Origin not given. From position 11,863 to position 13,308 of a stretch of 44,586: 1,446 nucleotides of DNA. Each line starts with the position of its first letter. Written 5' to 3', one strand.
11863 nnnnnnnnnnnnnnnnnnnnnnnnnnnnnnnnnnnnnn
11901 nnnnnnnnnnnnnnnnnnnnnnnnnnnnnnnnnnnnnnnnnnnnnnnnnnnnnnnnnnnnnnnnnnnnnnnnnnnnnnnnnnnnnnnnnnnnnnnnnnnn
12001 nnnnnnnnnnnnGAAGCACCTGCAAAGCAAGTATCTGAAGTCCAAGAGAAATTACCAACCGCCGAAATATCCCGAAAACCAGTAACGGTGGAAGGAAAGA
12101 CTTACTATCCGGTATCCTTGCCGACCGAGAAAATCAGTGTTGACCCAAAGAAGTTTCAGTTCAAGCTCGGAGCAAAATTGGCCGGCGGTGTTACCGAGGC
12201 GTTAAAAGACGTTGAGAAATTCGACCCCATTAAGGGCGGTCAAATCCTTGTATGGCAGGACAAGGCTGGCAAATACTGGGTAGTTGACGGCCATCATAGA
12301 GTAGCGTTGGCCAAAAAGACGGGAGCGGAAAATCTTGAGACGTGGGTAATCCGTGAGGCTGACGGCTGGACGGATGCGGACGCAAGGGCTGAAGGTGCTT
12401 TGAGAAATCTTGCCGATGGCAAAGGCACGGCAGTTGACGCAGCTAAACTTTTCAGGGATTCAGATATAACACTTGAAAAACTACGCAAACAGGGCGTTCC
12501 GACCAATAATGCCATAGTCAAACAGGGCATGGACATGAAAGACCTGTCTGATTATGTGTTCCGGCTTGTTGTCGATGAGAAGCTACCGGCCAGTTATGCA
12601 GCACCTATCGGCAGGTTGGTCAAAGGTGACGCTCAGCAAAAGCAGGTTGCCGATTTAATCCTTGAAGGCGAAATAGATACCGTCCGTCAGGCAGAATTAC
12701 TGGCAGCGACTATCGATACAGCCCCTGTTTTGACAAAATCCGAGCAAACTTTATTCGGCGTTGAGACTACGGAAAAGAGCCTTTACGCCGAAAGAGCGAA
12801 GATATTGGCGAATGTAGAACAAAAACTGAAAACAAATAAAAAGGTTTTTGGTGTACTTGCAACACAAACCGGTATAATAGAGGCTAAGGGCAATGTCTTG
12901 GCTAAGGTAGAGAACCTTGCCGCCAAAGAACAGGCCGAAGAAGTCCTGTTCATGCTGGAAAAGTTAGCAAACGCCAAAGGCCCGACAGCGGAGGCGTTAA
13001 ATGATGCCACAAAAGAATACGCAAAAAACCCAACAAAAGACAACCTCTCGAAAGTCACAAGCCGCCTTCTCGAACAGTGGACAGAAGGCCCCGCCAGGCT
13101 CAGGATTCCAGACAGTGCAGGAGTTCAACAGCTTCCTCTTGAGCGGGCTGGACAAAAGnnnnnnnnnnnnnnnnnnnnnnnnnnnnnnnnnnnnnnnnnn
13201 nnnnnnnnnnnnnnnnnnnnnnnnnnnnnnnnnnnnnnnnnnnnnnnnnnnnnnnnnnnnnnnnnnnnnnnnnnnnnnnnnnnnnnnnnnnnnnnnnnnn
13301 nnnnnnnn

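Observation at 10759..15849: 1696-aa virion protein in the gp16 slot carries a ParB/Srx-type domain rather than a recognisable transglycosylase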

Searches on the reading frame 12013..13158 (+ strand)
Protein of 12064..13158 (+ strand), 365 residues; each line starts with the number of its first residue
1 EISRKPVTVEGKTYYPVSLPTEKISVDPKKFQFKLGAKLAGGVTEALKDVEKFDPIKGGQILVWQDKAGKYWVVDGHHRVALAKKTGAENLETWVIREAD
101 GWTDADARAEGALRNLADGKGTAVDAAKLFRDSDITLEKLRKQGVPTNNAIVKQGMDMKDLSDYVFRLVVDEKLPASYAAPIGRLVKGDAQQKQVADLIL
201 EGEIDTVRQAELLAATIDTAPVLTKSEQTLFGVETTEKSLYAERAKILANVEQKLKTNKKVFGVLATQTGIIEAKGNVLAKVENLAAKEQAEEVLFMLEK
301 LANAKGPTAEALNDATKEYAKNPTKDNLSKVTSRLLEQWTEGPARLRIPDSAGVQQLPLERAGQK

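Call 17: find_homologous_proteins(query=window:12013-13080:+, max_evalue=0.001)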
Query seq(356 aa) (356 aa): 2 proteins with E <= 0.001 among 8000 candidates.
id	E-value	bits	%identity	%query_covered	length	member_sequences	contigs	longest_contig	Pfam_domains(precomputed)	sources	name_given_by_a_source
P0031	1.7e-59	220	62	51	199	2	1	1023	-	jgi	jgi:hypothetical protein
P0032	2.3e-24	104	30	73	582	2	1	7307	PF18812.7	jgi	jgi:hypothetical protein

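Call 20: search_solved_structures(query=A1, max_evalue=10, show_alignments=4)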
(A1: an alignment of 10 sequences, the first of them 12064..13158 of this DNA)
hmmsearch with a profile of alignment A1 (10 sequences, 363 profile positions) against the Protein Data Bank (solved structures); distinct sequences matched with E-value up to 10: 3.
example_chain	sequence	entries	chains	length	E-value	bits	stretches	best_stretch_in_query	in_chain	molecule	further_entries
6t1f_A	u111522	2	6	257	0.00022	23.7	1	64-205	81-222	Chromosome-partitioning protein ParB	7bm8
6nr6_A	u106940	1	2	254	2.5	10.4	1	58-95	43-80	Bifunctional transcriptional regulator/O-phospho-L-serine synthase SbnI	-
5ujd_A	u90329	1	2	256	2.5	10.4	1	58-95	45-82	Siderophore biosynthesis protein SbnI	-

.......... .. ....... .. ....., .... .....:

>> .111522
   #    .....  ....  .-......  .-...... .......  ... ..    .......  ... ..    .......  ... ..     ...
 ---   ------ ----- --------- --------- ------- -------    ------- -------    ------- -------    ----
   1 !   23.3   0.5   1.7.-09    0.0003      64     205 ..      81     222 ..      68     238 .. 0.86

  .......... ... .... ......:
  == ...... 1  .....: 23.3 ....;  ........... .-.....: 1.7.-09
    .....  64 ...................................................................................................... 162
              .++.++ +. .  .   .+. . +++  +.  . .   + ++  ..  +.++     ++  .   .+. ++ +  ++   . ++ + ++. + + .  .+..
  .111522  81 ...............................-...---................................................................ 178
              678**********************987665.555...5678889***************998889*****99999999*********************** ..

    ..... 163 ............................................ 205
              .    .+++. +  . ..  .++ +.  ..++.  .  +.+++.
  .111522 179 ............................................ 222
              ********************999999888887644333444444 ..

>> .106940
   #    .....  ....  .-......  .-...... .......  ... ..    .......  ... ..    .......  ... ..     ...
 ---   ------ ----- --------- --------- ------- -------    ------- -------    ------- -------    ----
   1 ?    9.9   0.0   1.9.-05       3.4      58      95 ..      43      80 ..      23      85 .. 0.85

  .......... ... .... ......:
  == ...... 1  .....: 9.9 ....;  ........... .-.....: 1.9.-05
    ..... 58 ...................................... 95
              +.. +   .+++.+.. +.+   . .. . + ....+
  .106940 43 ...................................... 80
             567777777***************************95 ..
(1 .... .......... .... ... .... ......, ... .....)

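Call 28: predict_structure(alignment_id=A1)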
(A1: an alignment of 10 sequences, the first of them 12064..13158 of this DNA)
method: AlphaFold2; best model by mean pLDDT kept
length: 365 residues; sequences in the alignment: 10
mean_pLDDT: 76.9   pTM: 0.67
mean pLDDT of the five models: 76.9, 76.5, 75.1, 74.6, 72.1
residues with pLDDT >= 90: 47; 70-90: 240; 50-70: 37; < 50: 41
segments of 3 or more residues with pLDDT < 50: 35-42, 228-237, 343-365
pLDDT, mean of each block of 10 residues (from residue 1): 74 88 84 51 59 77 92 86 85 91 88 82 85 84 83 90 89 88 90 87 83 83 55 50 86 84 70 56 77 78 78 86 86 83 43 34 33
secondary structure, 60 per line:
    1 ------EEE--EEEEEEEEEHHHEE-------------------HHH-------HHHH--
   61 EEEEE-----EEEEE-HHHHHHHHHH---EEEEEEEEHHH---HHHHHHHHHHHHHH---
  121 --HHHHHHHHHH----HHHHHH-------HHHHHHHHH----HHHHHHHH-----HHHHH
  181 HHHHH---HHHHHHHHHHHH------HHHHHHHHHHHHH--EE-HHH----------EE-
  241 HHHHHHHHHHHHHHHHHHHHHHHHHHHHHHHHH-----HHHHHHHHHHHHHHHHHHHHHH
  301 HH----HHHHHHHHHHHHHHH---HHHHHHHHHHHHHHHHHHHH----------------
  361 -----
elements in order: E7-9 E12-20 H55-58 E61-65 E71-75 H77-86 E90-97 H104-117 H123-132 H137-142 H150-158 H163-170 H176-185 H189-200 H207-219 H241-273 H279-302 H307-321 H325-344

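Call 31: fold_search(model_id=the predicted structure, library=pdb)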
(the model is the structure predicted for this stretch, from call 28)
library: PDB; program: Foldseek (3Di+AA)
matches with E <= 10: 250; with E <= 0.001: 19
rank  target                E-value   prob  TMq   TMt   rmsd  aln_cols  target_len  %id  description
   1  7nfu_B                4.9e-06  1.00  0.29  0.42   7.6       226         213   15  Crystal structure of C-terminally truncated Geobacillus thermoleovorans nucleoid occlusion protein Noc (released 2021-02-17)
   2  7bnr_B                8.2e-06  1.00  0.22  0.38  13.4       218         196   19  Crystal structure of a ParB Q52A mutant from Myxococcus xanthus bound to CTPyS (released 2021-09-08)
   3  7nfu_A                1.3e-05  1.00  0.30  0.42   7.5       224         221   16  Crystal structure of C-terminally truncated Geobacillus thermoleovorans nucleoid occlusion protein Noc (released 2021-02-17)
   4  6t1f_D                1.7e-05  1.00  0.27  0.45   8.2       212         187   20  Crystal structure of the C-terminally truncated chromosome-partitioning protein ParB from Caulobacter crescentus compl (released 2020-10-14)
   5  6t1f_A                1.7e-05  1.00  0.23  0.41  12.2       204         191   21  Crystal structure of the C-terminally truncated chromosome-partitioning protein ParB from Caulobacter crescentus compl (released 2020-10-14)
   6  7bnr_A                2.0e-05  1.00  0.22  0.39  13.3       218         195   19  Crystal structure of a ParB Q52A mutant from Myxococcus xanthus bound to CTPyS (released 2021-09-08)
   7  6t1f_B                2.3e-05  1.00  0.26  0.44   8.5       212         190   20  Crystal structure of the C-terminally truncated chromosome-partitioning protein ParB from Caulobacter crescentus compl (released 2020-10-14)
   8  6t1f_C                2.3e-05  1.00  0.23  0.40  12.0       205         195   20  Crystal structure of the C-terminally truncated chromosome-partitioning protein ParB from Caulobacter crescentus compl (released 2020-10-14)
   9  7bnk_B                2.3e-05  1.00  0.22  0.38  13.4       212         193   20  Crystal structure of ParB from Myxococcus xanthus bound to CDP and Monothiophosphate (released 2021-09-08)
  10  7bnk_A                2.3e-05  1.00  0.22  0.38  13.3       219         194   19  Crystal structure of ParB from Myxococcus xanthus bound to CDP and Monothiophosphate (released 2021-09-08)
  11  7ng0                  3.7e-05  1.00  0.23  0.39  12.7       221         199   18  Crystal structure of N- and C-terminally truncated Geobacillus thermoleovorans nucleoid occlusion protein Noc (released 2021-02-17)
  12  7o0n_A                3.9e-05  1.00  0.22  0.38  13.7       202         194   19  Crystal structure of a ParB E93A mutant from Myxococcus xanthus bound to CDP and monothiophosphate (released 2021-09-15)
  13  6sdk_B                4.7e-05  1.00  0.22  0.38  13.7       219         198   16  Crystal structure of bacterial ParB dimer bound to CDP (released 2019-10-23)
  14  7ol9_B                8.6e-05  1.00  0.22  0.36  15.6       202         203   15  Crystal structure of C-terminally truncated Bacillus subtilis nucleoid occlusion protein (Noc) complexed to the Noc-bi (released 2022-03-09)
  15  6sdk_A                1.6e-04  1.00  0.23  0.39  13.4       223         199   15  Crystal structure of bacterial ParB dimer bound to CDP (released 2019-10-23)
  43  6y93_B                3.6e-01  0.99  0.24  0.64   3.6       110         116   17  Crystal structure of the DNA-binding domain of the Nucleoid Occlusion Factor (Noc) complexed to the Noc-binding site ( (released 2020-08-05)
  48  6y93_A                5.7e-01  0.99  0.22  0.65   3.5       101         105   17  Crystal structure of the DNA-binding domain of the Nucleoid Occlusion Factor (Noc) complexed to the Noc-binding site ( (released 2020-08-05)
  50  6s6h_A                7.2e-01  0.91  0.22  0.57   9.0       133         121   20  Crystal structure of the DNA binding domain of the chromosome-partitioning protein ParB complexed to the centromeric p (released 2020-07-15)
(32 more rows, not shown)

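Call 32: search_protein_representatives(alignment_id=A1)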
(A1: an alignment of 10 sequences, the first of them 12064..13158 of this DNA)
Query: 10 sequences, 363 profile positions. Proteins with E-value up to 0.001 (for the whole library): 4654; up to 1e-10: 3902; up to 1e-30: 2624. The best 150 are listed.
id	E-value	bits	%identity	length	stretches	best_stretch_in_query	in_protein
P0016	3.7e-161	552.7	-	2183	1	2-359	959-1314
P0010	3.1e-160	549.7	-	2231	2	3-357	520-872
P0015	1.7e-159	547.3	-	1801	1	3-358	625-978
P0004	1.4e-156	537.6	-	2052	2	4-358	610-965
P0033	1.7e-154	530.8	-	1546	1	3-358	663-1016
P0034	1.3e-145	501.6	-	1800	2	17-330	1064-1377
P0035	4.2e-143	493.3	-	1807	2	7-337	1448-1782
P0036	5.8e-141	486.3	-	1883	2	15-335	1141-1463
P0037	1.6e-140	484.8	-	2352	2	8-353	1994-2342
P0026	6.5e-131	453.2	-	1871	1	4-362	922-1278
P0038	2.8e-129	447.8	-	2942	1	10-349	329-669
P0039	3.5e-127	440.9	-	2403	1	13-341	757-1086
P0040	7.0e-127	440.0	-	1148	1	6-353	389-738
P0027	1.1e-125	436.1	-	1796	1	2-361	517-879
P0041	3.4e-124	431.1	-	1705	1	11-339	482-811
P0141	3.2e-88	312.7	-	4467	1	17-342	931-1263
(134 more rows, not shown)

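Call 39: search_protein_families(library=pfam, alignment_id=A2, max_evalue=0.001)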
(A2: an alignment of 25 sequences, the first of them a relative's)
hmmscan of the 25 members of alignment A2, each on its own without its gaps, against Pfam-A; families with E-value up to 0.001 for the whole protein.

A. member 1, P0033 (1546 aa): 0 families

B. families by the number of members that match (of 25 scanned): 15 families
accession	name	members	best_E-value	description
PF18857.6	LPD38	6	1.5e-42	Large polyvalent protein associated domain 38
PF18760.7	ART-PolyVal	2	1.4e-13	ADP-Ribosyltransferase in polyvalent proteins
PF01464.25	SLT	1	2.2e-21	Transglycosylase SLT domain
PF18798.6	LPD3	1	1.7e-19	Large polyvalent protein-associated domain 3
PF06414.18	Zeta_toxin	1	5e-15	Zeta toxin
PF00990.26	GGDEF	1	3e-14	Diguanylate cyclase, GGDEF domain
PF13563.12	2_5_RNA_ligase2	1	6.7e-11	2'-5' RNA ligase superfamily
PF13671.12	AAA_33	1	1.1e-10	AAA domain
PF04233.19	Phage_Mu_F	1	2.7e-09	Phage Mu protein F like protein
PF09397.16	FtsK_gamma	1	3.8e-09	Ftsk gamma domain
PF00644.27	PARP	1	1.2e-05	Poly(ADP-ribose) polymerase catalytic domain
PF02834.22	LigT_PEase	1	0.00032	LigT like Phosphoesterase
PF23474.1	Acb1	1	0.00046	Anti-CBASS protein Acb1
PF04607.23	RelA_SpoT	1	0.00068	Region found in RelA / SpoT proteins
PF13508.13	Acetyltransf_7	1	0.00087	Acetyltransferase (GNAT) domain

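Call 61: search_protein_families(library=pfam, proteins=[window:12064-13158:+], max_evalue=10)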
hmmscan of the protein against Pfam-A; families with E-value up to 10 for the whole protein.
window:12064-13158:+ (365 aa): 2 families
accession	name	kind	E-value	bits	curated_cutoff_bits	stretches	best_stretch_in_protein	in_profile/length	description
PF16441.10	DUF5038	-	0.041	14.3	25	1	164-196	71-103/144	Domain of unknown function (DUF5038)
PF08857.17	ParBc_2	-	0.17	12.4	23.6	1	62-97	45-80/158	Putative ParB-like nuclease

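Call 88: search_dna_similar(query=window:12121-13158:+, collection=plasmids, mode=protein, max_rows=15, max_evalue=0.001)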
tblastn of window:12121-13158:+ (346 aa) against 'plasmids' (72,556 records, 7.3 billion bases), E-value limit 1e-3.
No match.
